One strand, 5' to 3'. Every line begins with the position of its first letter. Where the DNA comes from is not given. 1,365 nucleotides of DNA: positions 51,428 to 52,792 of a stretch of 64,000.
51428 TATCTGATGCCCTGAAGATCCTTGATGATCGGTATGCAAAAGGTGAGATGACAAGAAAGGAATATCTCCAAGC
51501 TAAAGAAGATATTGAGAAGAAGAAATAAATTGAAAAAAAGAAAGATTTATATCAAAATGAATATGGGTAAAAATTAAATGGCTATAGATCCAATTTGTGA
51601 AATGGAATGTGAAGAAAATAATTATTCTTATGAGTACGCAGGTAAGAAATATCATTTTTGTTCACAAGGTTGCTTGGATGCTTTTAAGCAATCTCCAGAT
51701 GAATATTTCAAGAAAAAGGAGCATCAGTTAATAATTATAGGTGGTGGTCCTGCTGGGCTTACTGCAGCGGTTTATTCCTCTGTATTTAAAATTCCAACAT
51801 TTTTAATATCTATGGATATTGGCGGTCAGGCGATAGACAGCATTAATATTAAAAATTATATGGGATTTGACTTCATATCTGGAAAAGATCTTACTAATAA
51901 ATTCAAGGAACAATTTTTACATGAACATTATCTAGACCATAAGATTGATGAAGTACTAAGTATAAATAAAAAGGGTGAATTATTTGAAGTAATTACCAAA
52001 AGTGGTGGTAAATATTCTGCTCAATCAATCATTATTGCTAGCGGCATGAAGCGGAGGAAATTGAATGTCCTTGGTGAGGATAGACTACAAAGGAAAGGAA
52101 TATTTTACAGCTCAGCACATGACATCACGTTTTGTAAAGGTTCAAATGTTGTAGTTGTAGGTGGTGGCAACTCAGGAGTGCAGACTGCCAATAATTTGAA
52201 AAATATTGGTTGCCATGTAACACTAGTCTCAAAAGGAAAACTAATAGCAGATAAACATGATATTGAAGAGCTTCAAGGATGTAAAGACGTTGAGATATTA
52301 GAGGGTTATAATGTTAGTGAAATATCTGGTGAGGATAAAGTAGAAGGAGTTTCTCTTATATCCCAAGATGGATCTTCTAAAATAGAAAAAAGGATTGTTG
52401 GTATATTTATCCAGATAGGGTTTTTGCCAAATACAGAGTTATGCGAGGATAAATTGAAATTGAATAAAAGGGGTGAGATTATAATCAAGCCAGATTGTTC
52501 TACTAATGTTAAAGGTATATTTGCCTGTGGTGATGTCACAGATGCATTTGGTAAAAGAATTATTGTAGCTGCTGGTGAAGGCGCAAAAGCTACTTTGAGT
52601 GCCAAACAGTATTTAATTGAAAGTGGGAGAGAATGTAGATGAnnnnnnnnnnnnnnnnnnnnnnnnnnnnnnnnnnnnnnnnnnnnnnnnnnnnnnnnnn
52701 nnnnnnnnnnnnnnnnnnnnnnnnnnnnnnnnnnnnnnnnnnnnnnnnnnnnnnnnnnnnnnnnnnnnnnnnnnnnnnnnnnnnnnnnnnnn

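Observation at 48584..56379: Atypical copper/redox homeostasis island combining a CopB ATPase with a DOMON-cytochrome b561-like transmembrane protein and a YHS-fused CxxC-less TrxR-like flavoprotein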

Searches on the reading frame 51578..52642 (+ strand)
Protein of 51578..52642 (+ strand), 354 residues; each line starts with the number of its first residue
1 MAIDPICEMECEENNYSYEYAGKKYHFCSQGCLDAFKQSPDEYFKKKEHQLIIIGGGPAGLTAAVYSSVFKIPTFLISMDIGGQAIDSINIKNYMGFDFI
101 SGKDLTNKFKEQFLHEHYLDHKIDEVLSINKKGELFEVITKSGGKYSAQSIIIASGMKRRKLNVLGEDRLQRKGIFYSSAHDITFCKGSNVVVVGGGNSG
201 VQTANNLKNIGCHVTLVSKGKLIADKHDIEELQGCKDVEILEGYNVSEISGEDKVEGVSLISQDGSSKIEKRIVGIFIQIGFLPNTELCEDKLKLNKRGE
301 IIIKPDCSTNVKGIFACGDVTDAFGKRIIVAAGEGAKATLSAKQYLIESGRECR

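Call 3: search_protein_families(library=pfam, proteins=[window:51578-52642:+], max_evalue=0.01)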
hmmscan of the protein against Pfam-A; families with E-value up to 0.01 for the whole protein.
window:51578-52642:+ (354 aa): 17 families
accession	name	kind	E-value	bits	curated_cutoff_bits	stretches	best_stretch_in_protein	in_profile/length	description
PF07992.20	Pyr_redox_2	-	2.3e-37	129.4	26.1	1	50-334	2-290/291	Pyridine nucleotide-disulphide oxidoreductase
PF13738.12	Pyr_redox_3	-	9.2e-28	97.8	30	1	122-318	100-305/305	Pyridine nucleotide-disulphide oxidoreductase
PF04945.19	YHS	-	1.4e-13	51.1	30.3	1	3-45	2-45/47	YHS domain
PF00070.33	Pyr_redox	-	1.6e-10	41.8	22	1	190-260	1-79/82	Pyridine nucleotide-disulphide oxidoreductase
PF01134.28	GIDA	-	1.8e-10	40.9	22.1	1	190-226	1-29/391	Glucose inhibited division protein A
PF03486.20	HI0933_like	-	1.5e-09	38.1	50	1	190-226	2-38/244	HI0933-like protein Rossmann domain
PF13241.12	NAD_binding_7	-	1.2e-05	26.3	22.1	1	187-226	6-41/104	Putative NAD(P)-binding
PF01266.30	DAO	-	1.6e-05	25.1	27.9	0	191-224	2-35/353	FAD dependent oxidoreductase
PF12831.13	FAD_oxidored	-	1.6e-05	24.8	27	0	191-221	2-32/416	FAD dependent oxidoreductase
PF01946.23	Thi4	-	2.9e-05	23.9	26.2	0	41-68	10-37/235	Thi4 family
PF01494.25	FAD_binding_3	-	0.00027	20.7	22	0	190-219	3-32/349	FAD binding domain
PF05834.18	Lycopene_cycl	-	0.0003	20.4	23.4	0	191-222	2-35/380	Lycopene cyclase protein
PF01262.27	AlaDh_PNT_C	-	0.00037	20.4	23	0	187-240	27-78/214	Alanine dehydrogenase/PNT, C-terminal domain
PF13450.12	NAD_binding_8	-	0.00092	19.9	21.9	0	53-66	1-14/68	NAD(P)-binding Rossmann-like domain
PF00890.30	FAD_binding_2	-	0.0014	18.3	20.4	0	51-65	2-16/414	FAD binding domain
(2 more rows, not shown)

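Call 4: search_protein_families(library=ncbifam, proteins=[window:51578-52642:+], max_evalue=0.01)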
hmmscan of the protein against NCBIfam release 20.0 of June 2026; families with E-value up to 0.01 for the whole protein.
window:51578-52642:+ (354 aa): 102 families (the best 25 are shown)
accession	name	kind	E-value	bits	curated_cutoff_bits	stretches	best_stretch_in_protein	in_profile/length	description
TIGR01292.1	TRX_reduct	equivalog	3.7e-74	249.2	343.45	1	50-346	2-300/300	thioredoxin-disulfide reductase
TIGR03140.1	AhpF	equivalog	1.4e-72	244.9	502.9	1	39-348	203-514/515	alkyl hydroperoxide reductase subunit F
TIGR03143.1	AhpF_homolog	hypoth_equivalog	1.1e-44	153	687.65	1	49-348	5-310/555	putative alkyl hydroperoxide reductase F subunit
NF007614.0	PRK10262.1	equivalog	7.4e-34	117.3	644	1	47-346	5-314/321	thioredoxin-disulfide reductase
TIGR04018.1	Bthiol_YpdA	hypoth_equivalog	2.8e-20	72.4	339.9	1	122-324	89-292/316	YpdA family putative bacillithiol disulfide reductase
TIGR01350.1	lipoamide_DH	equivalog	1e-19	70.6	408.8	1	138-323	121-311/461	dihydrolipoyl dehydrogenase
TIGR03385.1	CoA_CoA_reduc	equivalog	2.4e-15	56.3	578.8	1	51-323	2-285/439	CoA-disulfide reductase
NF004945.0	PRK06292.2-3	equivalog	2.8e-15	56.2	494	1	125-322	105-306/457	dihydrolipoyl dehydrogenase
TIGR02053.1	MerA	equivalog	4e-15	55.8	454.45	1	147-340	128-326/465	mercury(II) reductase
NF005883.0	PRK07845.1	equivalog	7.2e-15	54.9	479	1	144-335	136-327/466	NAD(P)H-quinone dehydrogenase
NF004943.0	PRK06292.2-1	equivalog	7.2e-15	54.7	432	1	139-321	121-308/456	dihydrolipoyl dehydrogenase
NF009409.0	PRK12770.1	subfamily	8.9e-14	51.3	343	1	45-349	15-353/360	putative glutamate synthase subunit beta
NF046103.1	NOXase_Strep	equivalog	2.7e-13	49.7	600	1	189-324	148-284/442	H2O-forming NADH oxidase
NF004776.0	PRK06116.1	equivalog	4.6e-13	49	480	1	138-324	122-308/450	glutathione-disulfide reductase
NF007123.0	PRK09564.1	equivalog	1.4e-12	47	458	1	189-321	150-284/444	CoA-disulfide reductase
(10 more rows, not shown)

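Call 22: find_homologous_proteins(query=window:51578-52642:+)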
Query window:51578-52642:+ (354 aa): 6976 proteins with E <= 0.001 among 8000 candidates; the best 120 are listed.
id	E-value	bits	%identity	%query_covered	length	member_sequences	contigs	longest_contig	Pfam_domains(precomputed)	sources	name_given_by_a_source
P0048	1.8e-165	568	94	78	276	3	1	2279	PF07992.21,PF00070.34,PF13738.13,PF03486.21,PF01134.29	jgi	jgi:alkyl hydroperoxide reductase subunit F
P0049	1.5e-144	499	64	99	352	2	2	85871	PF13450.13,PF07992.21,PF00070.34,PF03486.21,PF05834.19,PF01134.29,PF01494.26,PF12831.14,PF01946.24,PF01266.31,PF13434.13,PF00890.31,PF04945.20,PF13738.13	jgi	jgi:alkyl hydroperoxide reductase subunit F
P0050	2.8e-143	495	63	98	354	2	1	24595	PF13450.13,PF07992.21,PF00070.34,PF03486.21,PF13454.13,PF05834.19,PF01134.29,PF12831.14,PF01946.24,PF01266.31,PF00890.31,PF04945.20,PF13738.13,PF01262.28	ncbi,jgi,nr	ncbi:MAG: FAD-dependent oxidoreductase [Caldiserica bacterium]|nr:FAD-dependent oxidoreductase [Cald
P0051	2.6e-142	492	64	99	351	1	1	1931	PF01946.24,PF01266.31,PF13450.13,PF00890.31,PF07992.21,PF04945.20,PF00070.34,PF13738.13,PF03486.21,PF01134.29,PF12831.14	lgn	-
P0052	2.9e-139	482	63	98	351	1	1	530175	PF13450.13,PF07992.21,PF00070.34,PF03486.21,PF05834.19,PF01134.29,PF01494.26,PF12831.14,PF01946.24,PF01266.31,PF00890.31,PF04945.20,PF13738.13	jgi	jgi:alkyl hydroperoxide reductase subunit F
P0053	7.6e-139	480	63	99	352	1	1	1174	PF07992.21,PF00070.34,PF03486.21,PF13454.13,PF05834.19,PF01134.29,PF12831.14,PF01946.24,PF01266.31,PF13434.13,PF00890.31,PF04945.20,PF13738.13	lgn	-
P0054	9.2e-139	480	63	99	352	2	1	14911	PF13450.13,PF07992.21,PF00070.34,PF03486.21,PF05834.19,PF01134.29,PF12831.14,PF01946.24,PF01266.31,PF00890.31,PF04945.20,PF13738.13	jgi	jgi:alkyl hydroperoxide reductase subunit F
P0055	7.6e-138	477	60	100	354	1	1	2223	PF01266.31,PF00890.31,PF07992.21,PF04945.20,PF00070.34,PF13738.13,PF03486.21,PF01134.29,PF12831.14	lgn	-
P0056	8.5e-138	477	61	98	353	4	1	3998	PF13450.13,PF07992.21,PF00070.34,PF03486.21,PF05834.19,PF01134.29,PF12831.14,PF01946.24,PF01266.31,PF00890.31,PF04945.20,PF13738.13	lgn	-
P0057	1.1e-137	477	62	99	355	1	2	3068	PF13450.13,PF07992.21,PF00070.34,PF03486.21,PF01134.29,PF12831.14,PF01946.24,PF01266.31,PF00890.31,PF04945.20,PF13738.13,PF01262.28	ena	-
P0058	1.2e-137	476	61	98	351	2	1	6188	PF13241.13,PF13450.13,PF07992.21,PF00070.34,PF03486.21,PF05834.19,PF01134.29,PF01494.26,PF12831.14,PF01946.24,PF01266.31,PF00890.31,PF04945.20,PF13738.13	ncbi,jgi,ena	-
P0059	6.0e-137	474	61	98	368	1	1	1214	PF13450.13,PF07992.21,PF00070.34,PF03486.21,PF05834.19,PF01134.29,PF12831.14,PF01946.24,PF01266.31,PF13434.13,PF00890.31,PF04945.20,PF13738.13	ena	-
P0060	9.3e-137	474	60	98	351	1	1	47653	PF13450.13,PF07992.21,PF00070.34,PF03486.21,PF05834.19,PF01134.29,PF12831.14,PF01946.24,PF01266.31,PF00890.31,PF04945.20,PF13738.13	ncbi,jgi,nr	ncbi:MAG: FAD-dependent oxidoreductase [Chlorobi bacterium]|nr:FAD-dependent oxidoreductase [Chlorob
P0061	1.3e-136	473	62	98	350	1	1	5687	PF13450.13,PF07992.21,PF00070.34,PF03486.21,PF13454.13,PF05834.19,PF01134.29,PF12831.14,PF01946.24,PF01266.31,PF00890.31,PF04945.20,PF13738.13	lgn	-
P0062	3.6e-136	472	59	98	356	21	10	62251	PF01946.24,PF01266.31,PF13450.13,PF00890.31,PF07992.21,PF04945.20,PF00070.34,PF13738.13,PF03486.21,PF01134.29,PF12831.14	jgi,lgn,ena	-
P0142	1.4e-122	427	55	97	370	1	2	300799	PF13241.13,PF13450.13,PF07992.21,PF00070.34,PF03486.21,PF01134.29,PF12831.14,PF01946.24,PF01266.31,PF00890.31,PF04945.20,PF13738.13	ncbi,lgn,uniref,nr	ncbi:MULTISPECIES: FAD-dependent oxidoreductase [Marinilabilia]|uniref:Alkyl hydroperoxide reductase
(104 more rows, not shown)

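Call 23: find_encoding_contigs(protein=P0142, flank=6000, max_places=2)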
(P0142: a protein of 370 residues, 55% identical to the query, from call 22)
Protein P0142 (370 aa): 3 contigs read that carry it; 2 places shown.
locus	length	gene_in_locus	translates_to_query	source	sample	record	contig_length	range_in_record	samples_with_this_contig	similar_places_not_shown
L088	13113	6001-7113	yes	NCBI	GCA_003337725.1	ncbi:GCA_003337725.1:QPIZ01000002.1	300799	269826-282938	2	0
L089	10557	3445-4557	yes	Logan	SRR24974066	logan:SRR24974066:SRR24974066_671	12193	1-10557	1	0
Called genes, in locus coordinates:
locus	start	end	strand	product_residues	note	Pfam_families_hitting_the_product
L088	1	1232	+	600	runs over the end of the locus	PF19335:HMBD, PF25919:BSH_CusB, PF25973:BSH_CzcB (weak), PF25869:3HB_CusB, PF25944:Beta-barrel_RND (faint), PF25954:Beta-barrel_RND_2, PF25975:CzcB_C, PF11827:DUF3347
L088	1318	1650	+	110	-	-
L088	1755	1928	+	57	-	-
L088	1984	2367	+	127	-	PF00543:P-II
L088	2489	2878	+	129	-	PF00403:HMA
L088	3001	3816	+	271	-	PF04326:SLFN_AlbA_2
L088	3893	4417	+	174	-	-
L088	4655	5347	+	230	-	PF11827:DUF3347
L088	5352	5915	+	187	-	PF00165:HTH_AraC (faint), PF12833:HTH_18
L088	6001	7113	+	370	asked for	PF04945:YHS (weak), PF01946:Thi4 (faint), PF03486:HI0933_like (faint), PF07992:Pyr_redox_2, PF13241:NAD_binding_7 (faint), PF00890:FAD_binding_2 (faint), PF13738:Pyr_redox_3, PF00070:Pyr_redox (weak), +4 more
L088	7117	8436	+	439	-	PF01266:DAO (faint), PF07992:Pyr_redox_2, PF00070:Pyr_redox, PF22366:NDH2_C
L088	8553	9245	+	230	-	PF11827:DUF3347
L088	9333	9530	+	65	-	-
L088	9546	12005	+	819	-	PF19335:HMBD, PF00122:E1-E2_ATPase, PF00702:Hydrolase, PF08282:Hydrolase_3 (weak)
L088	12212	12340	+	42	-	-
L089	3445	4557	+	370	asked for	PF04945:YHS (weak), PF01946:Thi4 (faint), PF03486:HI0933_like (faint), PF07992:Pyr_redox_2, PF13241:NAD_binding_7 (faint), PF00890:FAD_binding_2 (faint), PF13738:Pyr_redox_3, PF00070:Pyr_redox (weak), +4 more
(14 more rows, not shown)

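Call 24: find_encoding_contigs(protein=P0052, flank=6000, max_places=1)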
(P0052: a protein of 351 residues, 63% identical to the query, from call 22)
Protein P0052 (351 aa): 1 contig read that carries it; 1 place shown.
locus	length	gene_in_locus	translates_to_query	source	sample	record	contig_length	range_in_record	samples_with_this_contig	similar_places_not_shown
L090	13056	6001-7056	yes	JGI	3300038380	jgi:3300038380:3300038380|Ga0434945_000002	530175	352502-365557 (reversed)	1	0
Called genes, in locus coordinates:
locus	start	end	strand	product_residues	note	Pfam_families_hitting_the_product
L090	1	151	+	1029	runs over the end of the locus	PF00873:ACR_tran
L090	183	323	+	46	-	PF04945:YHS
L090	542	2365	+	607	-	PF07610:DUF1573, PF22544:HYDIN_VesB_CFA65-like_Ig, PF00581:Rhodanese, PF07610:DUF1573, PF22544:HYDIN_VesB_CFA65-like_Ig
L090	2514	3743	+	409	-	PF04055:Radical_SAM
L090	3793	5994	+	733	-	PF01564:Spermine_synth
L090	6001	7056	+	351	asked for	PF04945:YHS (weak), PF01946:Thi4 (faint), PF00890:FAD_binding_2 (faint), PF01134:GIDA (faint), PF01266:DAO (faint), PF07992:Pyr_redox_2, PF13738:Pyr_redox_3, PF00070:Pyr_redox, +5 more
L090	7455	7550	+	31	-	-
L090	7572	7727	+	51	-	PF04945:YHS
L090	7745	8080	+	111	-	PF00543:P-II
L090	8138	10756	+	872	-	PF04945:YHS, PF00403:HMA, PF00122:E1-E2_ATPase, PF00702:Hydrolase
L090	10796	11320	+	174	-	PF04945:YHS, PF00116:COX2 (weak), PF13473:Cupredoxin_1 (faint)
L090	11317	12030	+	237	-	-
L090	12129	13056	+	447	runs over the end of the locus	PF08245:Mur_ligase_M (weak), PF02875:Mur_ligase_C, PF27239:FOL3_C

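Call 25: find_encoding_contigs(protein=P0049, flank=6000, max_places=1)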
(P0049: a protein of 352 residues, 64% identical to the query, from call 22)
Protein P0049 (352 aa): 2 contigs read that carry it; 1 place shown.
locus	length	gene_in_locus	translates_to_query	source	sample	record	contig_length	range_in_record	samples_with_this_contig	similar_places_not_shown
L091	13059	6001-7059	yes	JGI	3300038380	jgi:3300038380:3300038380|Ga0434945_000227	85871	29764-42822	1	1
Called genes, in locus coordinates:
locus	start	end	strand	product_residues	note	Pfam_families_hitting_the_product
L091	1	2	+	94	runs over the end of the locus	PF02583:Trns_repr_metal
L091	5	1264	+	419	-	PF02321:OEP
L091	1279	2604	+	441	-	PF25944:Beta-barrel_RND (weak), PF25954:Beta-barrel_RND_2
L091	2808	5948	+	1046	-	PF00873:ACR_tran, PF02355:SecD_SecF_C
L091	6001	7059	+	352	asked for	PF04945:YHS, PF01946:Thi4 (faint), PF00890:FAD_binding_2 (faint), PF01134:GIDA (faint), PF01266:DAO (faint), PF07992:Pyr_redox_2, PF13738:Pyr_redox_3, PF00070:Pyr_redox, +6 more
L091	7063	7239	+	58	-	PF04945:YHS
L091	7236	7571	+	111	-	PF00543:P-II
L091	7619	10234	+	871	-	PF04945:YHS, PF00403:HMA, PF00122:E1-E2_ATPase, PF00702:Hydrolase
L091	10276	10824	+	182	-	PF04945:YHS, PF13473:Cupredoxin_1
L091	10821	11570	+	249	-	-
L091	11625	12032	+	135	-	PF02082:Rrf2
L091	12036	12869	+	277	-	PF00037:Fer4, PF12797:Fer4_2 (weak), PF12837:Fer4_6, PF12838:Fer4_7 (faint), PF13237:Fer4_10, PF14697:Fer4_21 (weak), PF13187:Fer4_9 (weak), PF27217:AF_0155, +1 more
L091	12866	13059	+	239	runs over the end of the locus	PF01966:HD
